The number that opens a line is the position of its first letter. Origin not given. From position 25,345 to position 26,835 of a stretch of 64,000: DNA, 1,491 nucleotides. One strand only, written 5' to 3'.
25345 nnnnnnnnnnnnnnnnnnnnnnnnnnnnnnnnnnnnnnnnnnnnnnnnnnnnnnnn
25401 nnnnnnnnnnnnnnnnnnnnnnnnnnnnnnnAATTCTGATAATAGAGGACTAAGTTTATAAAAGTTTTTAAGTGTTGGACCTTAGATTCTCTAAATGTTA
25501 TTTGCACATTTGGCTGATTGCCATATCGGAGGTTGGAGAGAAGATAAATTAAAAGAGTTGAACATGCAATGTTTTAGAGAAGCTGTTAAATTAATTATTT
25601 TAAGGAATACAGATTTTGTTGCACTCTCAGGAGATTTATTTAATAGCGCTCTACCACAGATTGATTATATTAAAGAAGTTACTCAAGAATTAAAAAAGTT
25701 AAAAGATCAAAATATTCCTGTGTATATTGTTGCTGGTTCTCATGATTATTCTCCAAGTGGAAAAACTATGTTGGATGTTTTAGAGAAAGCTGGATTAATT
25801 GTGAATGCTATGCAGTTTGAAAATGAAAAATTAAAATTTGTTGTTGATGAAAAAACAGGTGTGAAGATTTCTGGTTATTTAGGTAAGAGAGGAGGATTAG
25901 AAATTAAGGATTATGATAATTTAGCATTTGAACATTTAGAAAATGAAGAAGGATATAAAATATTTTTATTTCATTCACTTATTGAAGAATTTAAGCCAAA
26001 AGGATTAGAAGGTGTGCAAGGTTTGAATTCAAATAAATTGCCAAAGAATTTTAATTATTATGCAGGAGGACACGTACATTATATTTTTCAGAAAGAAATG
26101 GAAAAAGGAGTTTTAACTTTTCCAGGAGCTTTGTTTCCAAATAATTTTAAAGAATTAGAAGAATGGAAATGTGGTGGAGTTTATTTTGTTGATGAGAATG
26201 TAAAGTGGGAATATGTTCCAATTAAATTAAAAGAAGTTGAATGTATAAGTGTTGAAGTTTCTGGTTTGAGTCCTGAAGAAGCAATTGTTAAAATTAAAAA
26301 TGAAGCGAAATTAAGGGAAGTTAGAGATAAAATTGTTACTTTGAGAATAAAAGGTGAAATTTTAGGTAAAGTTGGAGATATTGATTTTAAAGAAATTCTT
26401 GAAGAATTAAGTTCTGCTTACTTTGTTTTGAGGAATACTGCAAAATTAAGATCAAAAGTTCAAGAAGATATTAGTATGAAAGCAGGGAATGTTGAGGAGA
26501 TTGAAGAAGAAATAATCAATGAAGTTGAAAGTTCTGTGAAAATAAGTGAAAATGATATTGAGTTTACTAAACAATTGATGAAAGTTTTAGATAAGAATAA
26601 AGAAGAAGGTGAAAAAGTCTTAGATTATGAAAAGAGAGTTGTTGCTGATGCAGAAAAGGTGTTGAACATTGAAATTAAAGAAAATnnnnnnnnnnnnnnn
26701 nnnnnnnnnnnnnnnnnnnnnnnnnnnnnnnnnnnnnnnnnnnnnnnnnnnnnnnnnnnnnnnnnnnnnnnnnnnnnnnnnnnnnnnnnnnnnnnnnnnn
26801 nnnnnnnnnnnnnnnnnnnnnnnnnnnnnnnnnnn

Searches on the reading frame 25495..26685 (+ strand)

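Call 42: search_protein_families(library=ncbifam, proteins=[window:25495-26685:+], max_evalue=0.01)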
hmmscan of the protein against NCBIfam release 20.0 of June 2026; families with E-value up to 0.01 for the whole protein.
window:25495-26685:+ (397 aa): 6 families
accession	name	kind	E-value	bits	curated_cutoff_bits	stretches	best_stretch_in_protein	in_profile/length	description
NF041031.1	Mre11_Sulfo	equivalog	5.1e-25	88.5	500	1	4-369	3-363/374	DNA double-strand break repair protein Mre11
NF041029.1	Mre11_Pyroc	equivalog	2.1e-24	86.2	600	1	1-382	1-401/438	DNA double-strand break repair protein Mre11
NF041030.1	Mre11_Halo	equivalog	1.2e-12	47.7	550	1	5-368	6-348/361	DNA double-strand break repair protein Mre11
TIGR00619.1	sbcd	subfamily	2.5e-11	43.9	77.65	1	5-106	5-108/252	exonuclease subunit SbcD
TIGR00583.1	mre11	equivalog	1.7e-05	24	434.6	0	7-68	10-72/405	DNA repair protein (mre11)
TIGR03729.1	acc_ester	subfamily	0.0068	15.8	148.25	0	24-86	18-74/239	putative phosphoesterase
